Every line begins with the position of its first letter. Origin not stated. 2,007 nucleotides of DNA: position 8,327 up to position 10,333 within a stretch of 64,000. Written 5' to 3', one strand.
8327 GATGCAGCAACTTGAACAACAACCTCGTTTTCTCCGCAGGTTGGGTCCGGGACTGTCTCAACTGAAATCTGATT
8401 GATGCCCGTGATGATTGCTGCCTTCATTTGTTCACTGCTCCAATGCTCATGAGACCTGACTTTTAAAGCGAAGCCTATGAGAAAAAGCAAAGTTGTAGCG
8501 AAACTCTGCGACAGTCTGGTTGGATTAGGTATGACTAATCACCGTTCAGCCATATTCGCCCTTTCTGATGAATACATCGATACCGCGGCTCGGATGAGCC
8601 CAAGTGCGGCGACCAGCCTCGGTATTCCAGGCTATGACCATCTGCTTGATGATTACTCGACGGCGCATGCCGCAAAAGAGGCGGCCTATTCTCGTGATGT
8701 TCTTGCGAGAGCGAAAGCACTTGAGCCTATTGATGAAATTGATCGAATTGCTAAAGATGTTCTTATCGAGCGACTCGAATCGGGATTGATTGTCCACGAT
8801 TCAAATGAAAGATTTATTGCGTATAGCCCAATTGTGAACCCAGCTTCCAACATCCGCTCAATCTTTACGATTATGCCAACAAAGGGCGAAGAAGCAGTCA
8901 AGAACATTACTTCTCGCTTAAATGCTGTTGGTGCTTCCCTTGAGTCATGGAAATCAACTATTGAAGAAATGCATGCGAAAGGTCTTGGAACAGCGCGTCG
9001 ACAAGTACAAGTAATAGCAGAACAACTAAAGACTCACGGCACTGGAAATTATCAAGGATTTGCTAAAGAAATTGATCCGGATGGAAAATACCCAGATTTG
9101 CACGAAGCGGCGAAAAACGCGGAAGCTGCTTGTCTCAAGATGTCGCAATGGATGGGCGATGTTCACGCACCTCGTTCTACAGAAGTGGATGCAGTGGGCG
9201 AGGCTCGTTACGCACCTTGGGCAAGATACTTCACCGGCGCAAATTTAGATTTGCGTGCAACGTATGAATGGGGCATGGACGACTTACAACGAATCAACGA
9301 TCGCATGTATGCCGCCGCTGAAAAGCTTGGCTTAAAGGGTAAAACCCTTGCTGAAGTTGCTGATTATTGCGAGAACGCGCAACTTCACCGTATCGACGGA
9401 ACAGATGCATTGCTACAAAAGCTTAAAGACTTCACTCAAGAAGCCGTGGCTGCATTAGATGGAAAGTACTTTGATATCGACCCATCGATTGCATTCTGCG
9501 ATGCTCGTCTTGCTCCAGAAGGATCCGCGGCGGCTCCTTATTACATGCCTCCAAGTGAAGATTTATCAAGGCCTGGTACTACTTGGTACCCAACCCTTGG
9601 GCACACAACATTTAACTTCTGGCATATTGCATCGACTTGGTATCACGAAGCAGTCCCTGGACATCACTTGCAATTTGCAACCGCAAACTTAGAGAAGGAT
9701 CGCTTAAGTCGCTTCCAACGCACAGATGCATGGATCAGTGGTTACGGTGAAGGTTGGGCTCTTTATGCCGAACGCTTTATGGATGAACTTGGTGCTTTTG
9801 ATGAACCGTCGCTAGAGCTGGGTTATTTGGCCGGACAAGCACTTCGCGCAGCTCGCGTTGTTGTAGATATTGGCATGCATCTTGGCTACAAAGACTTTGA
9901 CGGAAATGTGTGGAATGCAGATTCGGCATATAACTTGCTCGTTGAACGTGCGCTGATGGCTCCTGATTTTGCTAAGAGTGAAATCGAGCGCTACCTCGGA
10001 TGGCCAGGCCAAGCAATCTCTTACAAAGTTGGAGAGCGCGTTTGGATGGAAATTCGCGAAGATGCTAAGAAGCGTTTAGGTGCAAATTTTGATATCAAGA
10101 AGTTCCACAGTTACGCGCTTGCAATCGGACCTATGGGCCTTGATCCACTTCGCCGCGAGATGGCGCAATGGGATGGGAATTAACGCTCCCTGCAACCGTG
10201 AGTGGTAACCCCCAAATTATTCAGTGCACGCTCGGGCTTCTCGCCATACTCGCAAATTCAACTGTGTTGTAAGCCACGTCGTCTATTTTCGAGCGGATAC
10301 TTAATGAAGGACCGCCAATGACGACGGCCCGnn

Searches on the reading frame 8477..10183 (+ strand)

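Call 3: search_protein_families(library=pfam, proteins=[window:8477-10183:+], max_evalue=0.01)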
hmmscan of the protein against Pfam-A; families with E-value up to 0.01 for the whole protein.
window:8477-10183:+ (568 aa): 1 family
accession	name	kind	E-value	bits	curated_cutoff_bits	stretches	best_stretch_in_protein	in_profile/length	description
PF05960.17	DUF885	-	3.5e-131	439.9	32.4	1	42-562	1-532/532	Bacterial protein of unknown function (DUF885)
